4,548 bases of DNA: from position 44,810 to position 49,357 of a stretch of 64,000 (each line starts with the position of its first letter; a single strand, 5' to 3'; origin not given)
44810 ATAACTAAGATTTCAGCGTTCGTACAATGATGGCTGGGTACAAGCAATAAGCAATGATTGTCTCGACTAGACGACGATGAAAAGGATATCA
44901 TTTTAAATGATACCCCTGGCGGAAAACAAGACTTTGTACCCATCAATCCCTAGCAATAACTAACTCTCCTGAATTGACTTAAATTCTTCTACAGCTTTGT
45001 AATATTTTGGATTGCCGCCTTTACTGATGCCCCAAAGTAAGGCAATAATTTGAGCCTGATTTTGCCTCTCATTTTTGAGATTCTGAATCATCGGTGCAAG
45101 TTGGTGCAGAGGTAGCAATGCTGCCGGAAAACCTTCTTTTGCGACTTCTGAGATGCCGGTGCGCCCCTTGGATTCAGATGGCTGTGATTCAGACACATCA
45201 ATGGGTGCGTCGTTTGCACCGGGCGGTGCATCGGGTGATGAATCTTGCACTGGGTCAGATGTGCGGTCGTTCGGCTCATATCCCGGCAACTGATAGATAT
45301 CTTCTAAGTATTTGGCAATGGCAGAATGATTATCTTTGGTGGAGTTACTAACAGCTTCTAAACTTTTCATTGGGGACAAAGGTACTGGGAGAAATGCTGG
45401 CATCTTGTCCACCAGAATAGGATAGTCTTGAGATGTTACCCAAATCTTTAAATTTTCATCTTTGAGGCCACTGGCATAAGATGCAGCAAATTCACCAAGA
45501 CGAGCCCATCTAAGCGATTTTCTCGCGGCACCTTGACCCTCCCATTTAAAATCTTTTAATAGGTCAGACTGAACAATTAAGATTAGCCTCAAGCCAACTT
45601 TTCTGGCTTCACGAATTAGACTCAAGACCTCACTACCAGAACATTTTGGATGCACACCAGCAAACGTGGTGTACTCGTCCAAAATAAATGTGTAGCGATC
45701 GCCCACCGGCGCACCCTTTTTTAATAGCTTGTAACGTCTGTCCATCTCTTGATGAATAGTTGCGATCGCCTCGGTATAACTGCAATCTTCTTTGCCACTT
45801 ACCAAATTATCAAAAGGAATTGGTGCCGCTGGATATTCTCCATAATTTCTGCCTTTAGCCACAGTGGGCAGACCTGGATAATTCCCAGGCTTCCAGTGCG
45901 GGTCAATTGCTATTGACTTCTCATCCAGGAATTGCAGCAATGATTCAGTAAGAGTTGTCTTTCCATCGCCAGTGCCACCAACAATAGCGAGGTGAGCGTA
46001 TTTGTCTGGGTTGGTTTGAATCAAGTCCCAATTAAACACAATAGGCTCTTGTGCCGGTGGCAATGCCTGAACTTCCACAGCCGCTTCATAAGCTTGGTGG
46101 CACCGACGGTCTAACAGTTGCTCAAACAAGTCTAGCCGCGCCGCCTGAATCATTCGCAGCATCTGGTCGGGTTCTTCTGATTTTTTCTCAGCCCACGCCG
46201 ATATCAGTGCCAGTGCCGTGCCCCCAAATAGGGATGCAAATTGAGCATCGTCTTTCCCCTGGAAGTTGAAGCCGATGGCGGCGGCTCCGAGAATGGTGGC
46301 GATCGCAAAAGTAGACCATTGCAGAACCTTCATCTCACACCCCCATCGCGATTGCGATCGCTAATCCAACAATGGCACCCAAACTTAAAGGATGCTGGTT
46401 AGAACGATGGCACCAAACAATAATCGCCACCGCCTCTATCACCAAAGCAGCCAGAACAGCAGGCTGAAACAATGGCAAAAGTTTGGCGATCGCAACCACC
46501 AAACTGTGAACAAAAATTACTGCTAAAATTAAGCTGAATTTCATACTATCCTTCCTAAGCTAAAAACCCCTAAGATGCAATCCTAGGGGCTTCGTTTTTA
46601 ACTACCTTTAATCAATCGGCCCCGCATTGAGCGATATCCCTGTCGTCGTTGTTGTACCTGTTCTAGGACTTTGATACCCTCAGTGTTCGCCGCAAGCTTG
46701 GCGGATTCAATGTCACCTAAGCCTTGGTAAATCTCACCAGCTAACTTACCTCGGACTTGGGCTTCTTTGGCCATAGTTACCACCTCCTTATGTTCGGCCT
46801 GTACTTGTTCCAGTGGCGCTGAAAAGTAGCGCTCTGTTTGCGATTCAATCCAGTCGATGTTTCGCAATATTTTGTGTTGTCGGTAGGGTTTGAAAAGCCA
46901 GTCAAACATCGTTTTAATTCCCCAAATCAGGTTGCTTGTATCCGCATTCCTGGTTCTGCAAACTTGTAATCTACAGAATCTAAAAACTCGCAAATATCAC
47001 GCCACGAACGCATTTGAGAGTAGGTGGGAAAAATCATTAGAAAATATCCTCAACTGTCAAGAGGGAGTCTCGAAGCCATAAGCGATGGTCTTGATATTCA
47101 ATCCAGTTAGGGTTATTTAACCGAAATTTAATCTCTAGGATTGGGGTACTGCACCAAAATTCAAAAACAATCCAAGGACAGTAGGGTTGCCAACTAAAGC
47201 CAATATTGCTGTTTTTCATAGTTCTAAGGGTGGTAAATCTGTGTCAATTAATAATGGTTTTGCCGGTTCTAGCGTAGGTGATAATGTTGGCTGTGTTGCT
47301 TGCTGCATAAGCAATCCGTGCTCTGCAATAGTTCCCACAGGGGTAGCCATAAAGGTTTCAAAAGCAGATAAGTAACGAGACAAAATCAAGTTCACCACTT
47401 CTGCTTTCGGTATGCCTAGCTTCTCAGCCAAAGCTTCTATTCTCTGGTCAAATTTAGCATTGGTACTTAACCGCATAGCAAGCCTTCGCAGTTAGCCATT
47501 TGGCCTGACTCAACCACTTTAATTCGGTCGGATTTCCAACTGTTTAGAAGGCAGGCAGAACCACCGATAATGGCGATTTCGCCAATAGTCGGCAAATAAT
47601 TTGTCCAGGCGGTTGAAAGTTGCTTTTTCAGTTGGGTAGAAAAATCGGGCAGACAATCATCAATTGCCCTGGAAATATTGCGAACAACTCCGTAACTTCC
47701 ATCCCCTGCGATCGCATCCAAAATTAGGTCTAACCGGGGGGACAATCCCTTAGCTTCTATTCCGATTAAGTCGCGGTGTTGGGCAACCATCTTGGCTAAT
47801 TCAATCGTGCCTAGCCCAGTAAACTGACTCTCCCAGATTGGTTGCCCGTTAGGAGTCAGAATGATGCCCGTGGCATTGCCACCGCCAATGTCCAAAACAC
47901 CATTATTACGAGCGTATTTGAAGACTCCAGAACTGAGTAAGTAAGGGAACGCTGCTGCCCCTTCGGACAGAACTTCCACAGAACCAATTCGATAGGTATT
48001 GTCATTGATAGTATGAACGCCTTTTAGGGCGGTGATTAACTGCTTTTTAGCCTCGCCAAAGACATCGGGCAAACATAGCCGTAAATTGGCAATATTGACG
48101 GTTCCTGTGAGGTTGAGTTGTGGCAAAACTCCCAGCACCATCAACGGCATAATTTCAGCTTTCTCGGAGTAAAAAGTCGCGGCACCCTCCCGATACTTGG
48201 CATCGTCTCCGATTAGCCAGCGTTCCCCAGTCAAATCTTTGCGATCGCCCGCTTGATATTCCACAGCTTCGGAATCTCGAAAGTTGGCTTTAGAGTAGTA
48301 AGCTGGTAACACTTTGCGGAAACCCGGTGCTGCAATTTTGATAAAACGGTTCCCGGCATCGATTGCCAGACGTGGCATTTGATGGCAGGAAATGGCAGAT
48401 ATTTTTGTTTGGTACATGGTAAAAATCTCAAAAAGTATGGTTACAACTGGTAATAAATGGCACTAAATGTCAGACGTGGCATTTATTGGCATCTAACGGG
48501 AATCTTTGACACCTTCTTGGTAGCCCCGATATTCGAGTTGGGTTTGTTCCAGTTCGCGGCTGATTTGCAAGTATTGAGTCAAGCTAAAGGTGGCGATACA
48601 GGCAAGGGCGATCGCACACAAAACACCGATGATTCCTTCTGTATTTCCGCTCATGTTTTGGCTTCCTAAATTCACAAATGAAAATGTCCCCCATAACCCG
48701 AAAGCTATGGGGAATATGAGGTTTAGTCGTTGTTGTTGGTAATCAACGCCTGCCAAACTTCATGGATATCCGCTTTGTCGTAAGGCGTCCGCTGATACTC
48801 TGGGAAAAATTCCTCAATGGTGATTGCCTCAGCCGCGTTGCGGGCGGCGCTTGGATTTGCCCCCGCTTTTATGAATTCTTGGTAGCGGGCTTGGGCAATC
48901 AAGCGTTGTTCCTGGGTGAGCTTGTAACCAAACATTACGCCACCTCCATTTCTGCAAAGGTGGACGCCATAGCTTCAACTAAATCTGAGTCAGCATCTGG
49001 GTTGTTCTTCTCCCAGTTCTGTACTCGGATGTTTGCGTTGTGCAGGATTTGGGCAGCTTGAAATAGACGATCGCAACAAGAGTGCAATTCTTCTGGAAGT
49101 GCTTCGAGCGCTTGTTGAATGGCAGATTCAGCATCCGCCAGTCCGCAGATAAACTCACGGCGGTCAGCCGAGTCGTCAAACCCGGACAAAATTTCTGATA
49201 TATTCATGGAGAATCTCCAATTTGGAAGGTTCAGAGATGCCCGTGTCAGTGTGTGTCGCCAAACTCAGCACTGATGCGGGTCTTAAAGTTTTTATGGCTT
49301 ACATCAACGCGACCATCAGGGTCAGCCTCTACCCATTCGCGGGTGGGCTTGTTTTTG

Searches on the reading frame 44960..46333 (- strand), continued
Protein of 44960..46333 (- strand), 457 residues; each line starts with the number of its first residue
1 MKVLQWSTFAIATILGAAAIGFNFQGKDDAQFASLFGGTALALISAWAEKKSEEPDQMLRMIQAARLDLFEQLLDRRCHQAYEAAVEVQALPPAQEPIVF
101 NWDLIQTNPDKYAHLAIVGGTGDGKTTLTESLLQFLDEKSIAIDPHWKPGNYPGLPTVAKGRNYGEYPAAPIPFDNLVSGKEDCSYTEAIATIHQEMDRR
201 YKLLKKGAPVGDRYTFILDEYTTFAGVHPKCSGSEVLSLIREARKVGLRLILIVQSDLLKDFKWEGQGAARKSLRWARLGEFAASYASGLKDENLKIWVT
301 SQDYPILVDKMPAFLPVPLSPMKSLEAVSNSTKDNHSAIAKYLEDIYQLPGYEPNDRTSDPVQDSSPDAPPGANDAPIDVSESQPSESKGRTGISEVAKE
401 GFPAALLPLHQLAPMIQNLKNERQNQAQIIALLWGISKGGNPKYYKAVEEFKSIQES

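Call 93: search_protein_families(library=ncbifam, max_evalue=1, proteins=[L126:11605-12915:+, window:44960-46333:-, P0183, P0196, L042:9656-11068:+, L039:9575-10693:+])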
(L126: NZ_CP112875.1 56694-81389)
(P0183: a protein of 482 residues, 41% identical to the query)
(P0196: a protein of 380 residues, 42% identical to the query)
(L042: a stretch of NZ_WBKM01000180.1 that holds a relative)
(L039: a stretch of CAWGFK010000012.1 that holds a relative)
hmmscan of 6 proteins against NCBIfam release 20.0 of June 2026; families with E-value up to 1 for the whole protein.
L126:11605-12915:+ (436 aa): 10 families
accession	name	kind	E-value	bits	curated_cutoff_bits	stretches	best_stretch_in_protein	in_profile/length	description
NF052559.1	MthAcHydAcmB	equivalog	0.002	16.9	550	1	248-323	236-312/391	methyl acetate hydrolase AcmB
NF005994.0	PRK08118.1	equivalog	0.01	15.8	215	1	134-172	4-42/172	DNA topology modulation protein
NF040937.1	HerA_Thermprot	equivalog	0.024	13.1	800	1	196-260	333-396/487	DNA double-strand break repair helicase HerA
TIGR00929.1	VirB4_CagE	subfamily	0.038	12.2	643.1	1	130-159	436-465/792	VirB4 family type IV secretion/conjugal transfer ATPase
NF045975.1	VirB4_plasma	equivalog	0.069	10.8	590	1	134-165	518-552/894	Mbov_0397 family ICE element conjugal transfer ATPase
NF045971.1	conju_CD1110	equivalog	0.073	11.3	325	1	126-164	410-452/752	VirB4-like conjugal transfer ATPase, CD1110 family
NF040819.1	helicase_HerA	equivalog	0.16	10.5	970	0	202-260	392-449/561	DNA double-strand break repair helicase HerA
TIGR04521.1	ECF_ATPase_2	equivalog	0.19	10.8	330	1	134-153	34-53/279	energy-coupling factor transporter ATPase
TIGR04520.1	ECF_ATPase_1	equivalog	0.24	10.8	315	1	133-153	30-50/269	energy-coupling factor transporter ATPase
NF053655.1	CedD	equivalog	0.27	9.9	600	0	133-163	223-256/527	DNA-translocating ATPase CedD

window:44960-46333:- (457 aa): 15 families
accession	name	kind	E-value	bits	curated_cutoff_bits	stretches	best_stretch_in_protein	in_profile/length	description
TIGR02868.1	CydC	equivalog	0.026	13.1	329.05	1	113-139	362-388/530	thiol reductant ABC exporter subunit CydC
NF045975.1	VirB4_plasma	equivalog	0.032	11.9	590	1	95-145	499-551/894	Mbov_0397 family ICE element conjugal transfer ATPase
TIGR02782.1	TrbB_P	equivalog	0.043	13.1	304.55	1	115-136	139-160/303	P-type conjugative transfer ATPase TrbB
TIGR03819.1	heli_sec_ATPase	hypoth_equivalog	0.051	12.8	373.15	1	113-138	179-204/340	TadA family conjugal transfer-associated ATPase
NF000355.4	ribo_prot_ABC_F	equivalog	0.091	11.6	380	1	110-144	26-60/499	ribosomal protection-like ABC-F family protein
TIGR02788.1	VirB11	equivalog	0.099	11.7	249.95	1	115-137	147-169/308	P-type DNA transfer ATPase VirB11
NF010170.0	PRK13651.1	equivalog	0.12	11.3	432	1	105-132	26-53/308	cobalt transporter ATP-binding subunit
NF009381.0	PRK12740.1-5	subfamily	0.12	10.7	583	1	109-134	6-31/692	elongation factor G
NF004018.0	PRK05480.1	equivalog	0.13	11.7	180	1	115-143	9-37/210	uridine kinase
NF009891.0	PRK13351.1-1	equivalog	0.14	10.7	597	1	108-134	5-31/681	elongation factor G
NF006085.0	PRK08233.1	equivalog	0.15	11.9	198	1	115-171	8-66/184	hypothetical protein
TIGR00235.1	udk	equivalog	0.15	11.7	220.3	1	115-143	9-37/207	uridine kinase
TIGR03925.1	T7SS_EccC_b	equivalog_domain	0.15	10.3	346.55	0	112-133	76-97/564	type VII secretion protein EccCb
TIGR00231.1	small_GTP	domain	0.17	11.7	42.5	1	111-134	2-25/164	GTP-binding protein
TIGR02857.1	CydD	equivalog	0.22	10.4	435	1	111-143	347-381/529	thiol reductant ABC exporter subunit CydD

P0183 (482 aa): 16 families
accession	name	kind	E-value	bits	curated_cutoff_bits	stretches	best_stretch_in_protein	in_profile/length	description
NF045975.1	VirB4_plasma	equivalog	0.00016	19.5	590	1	100-157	496-554/894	Mbov_0397 family ICE element conjugal transfer ATPase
NF053655.1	CedD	equivalog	0.0016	17.2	600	1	120-157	221-260/527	DNA-translocating ATPase CedD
NF010278.0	PRK13721.1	subfamily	0.017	13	1177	0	115-142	475-501/874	type IV secretion system protein TraC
TIGR00929.1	VirB4_CagE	subfamily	0.029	12.6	643.1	1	119-144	436-461/792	VirB4 family type IV secretion/conjugal transfer ATPase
TIGR00235.1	udk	equivalog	0.048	13.3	220.3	1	123-153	9-39/207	uridine kinase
TIGR04521.1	ECF_ATPase_2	equivalog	0.06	12.4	330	1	118-145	29-56/279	energy-coupling factor transporter ATPase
TIGR02788.1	VirB11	equivalog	0.082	11.9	249.95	1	122-153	146-178/308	P-type DNA transfer ATPase VirB11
NF004018.0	PRK05480.1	equivalog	0.1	12.1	180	1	123-153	9-39/210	uridine kinase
TIGR01420.1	pilT_fam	subfamily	0.11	11.7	319.1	1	124-152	126-154/343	PilT/PilU family type 4a pilus ATPase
TIGR02525.1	plasmid_TraJ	equivalog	0.11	11.4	368.3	1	125-146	154-175/372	plasmid transfer ATPase TraJ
TIGR03819.1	heli_sec_ATPase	hypoth_equivalog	0.13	11.4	373.15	1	122-152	180-211/340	TadA family conjugal transfer-associated ATPase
NF010166.0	PRK13646.1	equivalog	0.14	11.4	458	1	113-146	26-59/286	energy-coupling factor transporter ATPase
NF000355.4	ribo_prot_ABC_F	equivalog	0.15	10.8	380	1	122-148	341-368/499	ribosomal protection-like ABC-F family protein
TIGR00887.1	2A0109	equivalog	0.21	10.4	610.3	1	245-359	136-251/502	phosphate:H+ symporter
NF010068.0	PRK13548.1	equivalog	0.22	10.6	261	1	123-147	34-58/261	heme ABC transporter ATP-binding protein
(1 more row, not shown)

P0196 (380 aa): 0 families

L042:9656-11068:+ (470 aa): 25 families
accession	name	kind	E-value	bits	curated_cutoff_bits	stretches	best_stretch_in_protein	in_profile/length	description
TIGR02868.1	CydC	equivalog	0.001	17.8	329.05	1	144-203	324-383/530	thiol reductant ABC exporter subunit CydC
NF045513.1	HepA_fam_ABC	equivalog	0.0027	16.2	725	1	152-200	371-419/610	heterocyst formation ABC transporter subunit HepA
NF000355.4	ribo_prot_ABC_F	equivalog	0.0055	15.6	380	1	148-204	307-362/499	ribosomal protection-like ABC-F family protein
TIGR02857.1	CydD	equivalog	0.006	15.6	435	1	146-221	313-394/529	thiol reductant ABC exporter subunit CydD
NF008364.0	PRK11160.1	equivalog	0.0065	15.1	630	1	145-202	329-387/575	heme ABC transporter ATP-binding protein/permease CydC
TIGR04521.1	ECF_ATPase_2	equivalog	0.011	14.8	330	1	175-203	25-53/279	energy-coupling factor transporter ATPase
NF008379.0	PRK11174.1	equivalog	0.011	14.5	684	1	145-202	340-397/588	heme ABC transporter permease/ATP-binding protein CydD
NF042943.1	HerA_antiphage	equivalog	0.012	14.2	800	1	181-214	156-193/566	anti-phage-associated helicase HerA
NF000167.2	ABCF_Lsa_all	exception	0.021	13.8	750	1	126-205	286-359/492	Lsa family ABC-F type ribosomal protection protein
TIGR00152.1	TIGR00152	equivalog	0.028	14.3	65.55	1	184-213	2-31/188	dephospho-CoA kinase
NF010158.0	PRK13637.1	equivalog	0.029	13.5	390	1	172-204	24-56/287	energy-coupling factor transporter ATPase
NF005994.0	PRK08118.1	equivalog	0.046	13.7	215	1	182-224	2-44/172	DNA topology modulation protein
TIGR03925.1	T7SS_EccC_b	equivalog_domain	0.053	11.8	346.55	1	141-199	38-94/564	type VII secretion protein EccCb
NF007813.0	PRK10522.1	equivalog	0.056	12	604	1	144-202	312-370/547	multidrug ABC transporter permease/ATP-binding protein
TIGR01613.1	primase_Cterm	subfamily_domain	0.063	12.1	108.7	1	178-208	73-103/304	phage/plasmid primase, P4 family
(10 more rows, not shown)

L039:9575-10693:+ (372 aa): 11 families
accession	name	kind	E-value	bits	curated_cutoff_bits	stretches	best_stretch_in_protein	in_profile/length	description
NF053655.1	CedD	equivalog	6.4e-05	21.8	600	1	170-204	221-258/527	DNA-translocating ATPase CedD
NF004018.0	PRK05480.1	equivalog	0.0039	16.7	180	1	173-206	9-45/210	uridine kinase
NF006085.0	PRK08233.1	equivalog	0.01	15.6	198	1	173-239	8-76/184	hypothetical protein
TIGR03743.1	SXT_TraD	subfamily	0.015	13.7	366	0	168-204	173-212/636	conjugative transfer system coupling protein TraD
TIGR02928.1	TIGR02928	subfamily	0.021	13.7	181.3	0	172-193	42-63/366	orc1/cdc6 family replication initiation protein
TIGR00235.1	udk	equivalog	0.026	14.2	220.3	1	173-215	9-52/207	uridine kinase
TIGR03928.1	T7_EssCb_Firm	equivalog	0.061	10.9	778.4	1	263-324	907-970/1296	type VII secretion protein EssC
NF050089.1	i_nPHAscl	equivalog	0.065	12.3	300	1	46-125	67-151/288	intracellular short-chain-length polyhydroxyalkanoate depolymerase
NF003012.0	PRK03839.1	equivalog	0.15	12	152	0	173-201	3-31/180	putative kinase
NF010623.0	PRK14016.1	subfamily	0.17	10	877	1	57-108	147-198/871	cyanophycin synthetase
TIGR03922.1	T7SS_EccA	equivalog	0.18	10.3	466.65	1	171-203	313-345/557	type VII secretion AAA-ATPase EccA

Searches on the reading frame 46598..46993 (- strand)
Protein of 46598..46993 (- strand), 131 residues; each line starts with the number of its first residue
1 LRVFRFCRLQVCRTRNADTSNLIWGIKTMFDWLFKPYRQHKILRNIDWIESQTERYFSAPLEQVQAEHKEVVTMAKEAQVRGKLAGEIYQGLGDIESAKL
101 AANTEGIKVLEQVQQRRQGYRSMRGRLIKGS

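Call 8: search_protein_families(library=pfam, max_evalue=0.01, proteins=[window:46598-46993:-])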
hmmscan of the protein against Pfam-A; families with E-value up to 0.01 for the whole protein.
window:46598-46993:- (131 aa): 0 families

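Call 24: search_protein_families(library=ncbifam, max_evalue=0.01, proteins=[window:46598-46993:-])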
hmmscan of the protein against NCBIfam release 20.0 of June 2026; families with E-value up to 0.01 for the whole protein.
window:46598-46993:- (131 aa): 0 families

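Call 25: search_protein_families(library=phrogs, max_evalue=0.01, proteins=[window:46598-46993:-])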
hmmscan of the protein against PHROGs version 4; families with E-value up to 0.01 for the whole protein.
window:46598-46993:- (131 aa): 0 families

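Call 67: search_protein_families(library=padloc, max_evalue=0.001, proteins=[window:46598-46993:-])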
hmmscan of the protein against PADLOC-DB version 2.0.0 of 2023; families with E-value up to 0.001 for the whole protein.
window:46598-46993:- (131 aa): 0 families

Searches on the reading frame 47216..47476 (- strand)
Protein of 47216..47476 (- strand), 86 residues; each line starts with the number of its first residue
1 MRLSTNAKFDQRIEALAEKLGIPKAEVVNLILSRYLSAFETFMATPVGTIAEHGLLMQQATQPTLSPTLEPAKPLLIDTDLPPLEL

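Call 8: search_protein_families(library=pfam, max_evalue=0.01, proteins=[window:47216-47476:-])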
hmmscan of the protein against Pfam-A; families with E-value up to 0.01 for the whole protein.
window:47216-47476:- (86 aa): 0 families

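Call 24: search_protein_families(library=ncbifam, max_evalue=0.01, proteins=[window:47216-47476:-])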
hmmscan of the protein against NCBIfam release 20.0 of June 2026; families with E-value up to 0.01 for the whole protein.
window:47216-47476:- (86 aa): 0 families

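Call 25: search_protein_families(library=phrogs, max_evalue=0.01, proteins=[window:47216-47476:-])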
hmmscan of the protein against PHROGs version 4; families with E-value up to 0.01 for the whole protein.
window:47216-47476:- (86 aa): 0 families

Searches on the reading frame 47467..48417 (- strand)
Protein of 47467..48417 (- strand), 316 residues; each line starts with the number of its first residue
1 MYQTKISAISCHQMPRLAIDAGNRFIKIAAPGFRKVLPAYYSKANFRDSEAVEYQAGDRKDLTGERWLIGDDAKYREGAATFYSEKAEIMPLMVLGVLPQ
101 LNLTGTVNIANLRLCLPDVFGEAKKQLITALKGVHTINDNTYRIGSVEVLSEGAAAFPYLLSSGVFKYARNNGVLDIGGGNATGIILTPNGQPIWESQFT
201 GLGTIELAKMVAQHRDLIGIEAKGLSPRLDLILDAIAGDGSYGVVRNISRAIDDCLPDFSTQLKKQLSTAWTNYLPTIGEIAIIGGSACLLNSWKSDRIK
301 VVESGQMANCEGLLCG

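Call 8: search_protein_families(library=pfam, max_evalue=0.01, proteins=[window:47467-48417:-])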
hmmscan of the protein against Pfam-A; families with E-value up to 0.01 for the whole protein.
window:47467-48417:- (316 aa): 1 family
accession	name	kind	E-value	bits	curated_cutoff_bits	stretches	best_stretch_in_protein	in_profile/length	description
PF17989.7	ALP_N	-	5.7e-05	23.8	26.3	1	18-153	1-146/148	Actin like proteins N terminal domain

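Call 24: search_protein_families(library=ncbifam, max_evalue=0.01, proteins=[window:47467-48417:-])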
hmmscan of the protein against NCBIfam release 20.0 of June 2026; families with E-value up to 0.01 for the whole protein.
window:47467-48417:- (316 aa): 0 families

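Call 25: search_protein_families(library=phrogs, max_evalue=0.01, proteins=[window:47467-48417:-])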
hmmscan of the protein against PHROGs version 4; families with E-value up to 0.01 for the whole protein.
window:47467-48417:- (316 aa): 1 family
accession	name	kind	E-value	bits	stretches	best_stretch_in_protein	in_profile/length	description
phrog_691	-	DNA, RNA and nucleotide metabolism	2.1e-16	61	1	15-313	4-318/329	partition protein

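Call 82: search_solved_structures(query=window:47467-48417:-, max_evalue=0.1)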
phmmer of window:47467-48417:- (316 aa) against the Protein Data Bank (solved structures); distinct sequences matched with E-value up to 0.1: 0.

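Call 101: search_dna_similar(query=window:47467-48417:-, collection=plasmids, mode=protein, max_evalue=0.00001, max_rows=15)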
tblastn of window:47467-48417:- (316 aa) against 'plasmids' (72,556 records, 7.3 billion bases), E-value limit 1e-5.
Records with a match: 20; places in all: 21; records where one place covers at least 80% of the query: 11.
Best place of each record, by identity: <60% 20.
By first word of the organism name: Nostoc 10; Calothrix 3; Oscillatoria 2; Tolypothrix 2; Kovacikia 1; Allocoleopsis 1; Fischerella 1.
By predicted mobility (MOB-suite, as given by PLSDB): mobilizable 10; non-mobilizable 7; conjugative 3.
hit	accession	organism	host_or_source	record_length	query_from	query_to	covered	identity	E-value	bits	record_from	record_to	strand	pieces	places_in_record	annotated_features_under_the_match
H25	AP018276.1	Calothrix sp. NIES-4101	-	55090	18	314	94%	30.4%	1e-26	117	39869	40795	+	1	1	hypothetical protein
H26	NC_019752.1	Calothrix sp. PCC 6303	-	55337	18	314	94%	30.4%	2e-26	117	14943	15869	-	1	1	ParM/StbA family protein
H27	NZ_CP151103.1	Nostoc sp. UHCC 0302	isolated culture,lake sediment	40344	5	309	97%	28.6%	6e-27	118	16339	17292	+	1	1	ParM/StbA family protein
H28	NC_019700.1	Oscillatoria acuminata PCC 6304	-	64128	14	313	95%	28.9%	2e-16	87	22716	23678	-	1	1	ParM/StbA family protein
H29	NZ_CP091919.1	Nostoc sp. UHCC 0870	cell culture,Brackish water, ...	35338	15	309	93%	29.1%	1e-25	114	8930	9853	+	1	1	ParM/StbA family protein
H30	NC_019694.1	Oscillatoria acuminata PCC 6304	-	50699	14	313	95%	28.6%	8e-16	86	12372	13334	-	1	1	ParM/StbA family protein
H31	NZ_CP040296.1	Nostoc sp. C057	Phaeoceros,pure culture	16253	5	309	97%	28.0%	2e-24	110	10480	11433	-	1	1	ParM/StbA family protein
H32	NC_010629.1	Nostoc punctiforme PCC 73102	-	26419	15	309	93%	28.5%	5e-25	112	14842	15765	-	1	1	ParM/StbA family protein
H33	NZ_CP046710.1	Nostoc sp. ATCC 53789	-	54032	15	309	93%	28.5%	8e-25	112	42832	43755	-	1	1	ParM/StbA family protein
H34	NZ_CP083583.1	Kovacikia minuta CCNUW1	cell culture,fresh water lake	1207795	17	313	94%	28.3%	4e-16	86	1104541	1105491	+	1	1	record has no annotation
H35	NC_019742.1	Allocoleopsis franciscana PCC 7113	-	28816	10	309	95%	27.6%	5e-24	109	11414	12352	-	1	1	ParM/StbA family protein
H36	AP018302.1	Fischerella sp. NIES-4106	-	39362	20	265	78%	27.5%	6e-6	56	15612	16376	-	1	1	hypothetical protein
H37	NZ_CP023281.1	Nostoc sp. CENA543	cell culture,Brazilian saline-alkaline ...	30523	89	291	64%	27.0%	3e-6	56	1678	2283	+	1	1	parM: plasmid segregation protein ParM domain-containing protein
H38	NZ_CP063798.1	Tolypothrix sp. PCC 7712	Soil sample,soil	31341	89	291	64%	27.0%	3e-6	56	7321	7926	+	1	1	parM: plasmid segregation protein ParM domain-containing protein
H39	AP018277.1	Calothrix sp. NIES-4101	-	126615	112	314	64%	26.6%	2e-6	57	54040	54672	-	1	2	hypothetical protein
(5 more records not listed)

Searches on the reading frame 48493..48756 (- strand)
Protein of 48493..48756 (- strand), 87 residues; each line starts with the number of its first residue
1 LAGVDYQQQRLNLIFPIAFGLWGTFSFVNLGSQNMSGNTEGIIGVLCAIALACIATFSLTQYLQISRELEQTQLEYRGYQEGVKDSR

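Call 9: search_protein_families(library=pfam, max_evalue=0.01, proteins=[window:48493-48756:-])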
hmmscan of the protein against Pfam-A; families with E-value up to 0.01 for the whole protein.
window:48493-48756:- (87 aa): 2 families
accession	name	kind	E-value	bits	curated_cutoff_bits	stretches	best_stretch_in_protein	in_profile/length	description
PF12263.13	DUF3611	-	0.0093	16.3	27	0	24-75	34-85/175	Protein of unknown function (DUF3611)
PF02605.20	PsaL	-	0.0097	16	25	0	17-71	49-102/150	Photosystem I reaction centre subunit XI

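Call 67: search_protein_families(library=padloc, max_evalue=0.001, proteins=[window:48493-48756:-])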
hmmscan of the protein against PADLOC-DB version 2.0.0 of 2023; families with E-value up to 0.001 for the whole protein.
window:48493-48756:- (87 aa): 0 families

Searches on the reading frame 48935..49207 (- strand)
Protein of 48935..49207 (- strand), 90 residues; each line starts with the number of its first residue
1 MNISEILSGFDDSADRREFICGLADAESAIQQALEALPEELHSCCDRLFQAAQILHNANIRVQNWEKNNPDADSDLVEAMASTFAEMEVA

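Call 9: search_protein_families(library=pfam, max_evalue=0.01, proteins=[window:48935-49207:-])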
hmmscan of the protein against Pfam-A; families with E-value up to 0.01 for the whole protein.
window:48935-49207:- (90 aa): 0 families

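Call 67: search_protein_families(library=padloc, max_evalue=0.001, proteins=[window:48935-49207:-])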
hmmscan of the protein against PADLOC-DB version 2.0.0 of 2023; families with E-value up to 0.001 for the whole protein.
window:48935-49207:- (90 aa): 0 families
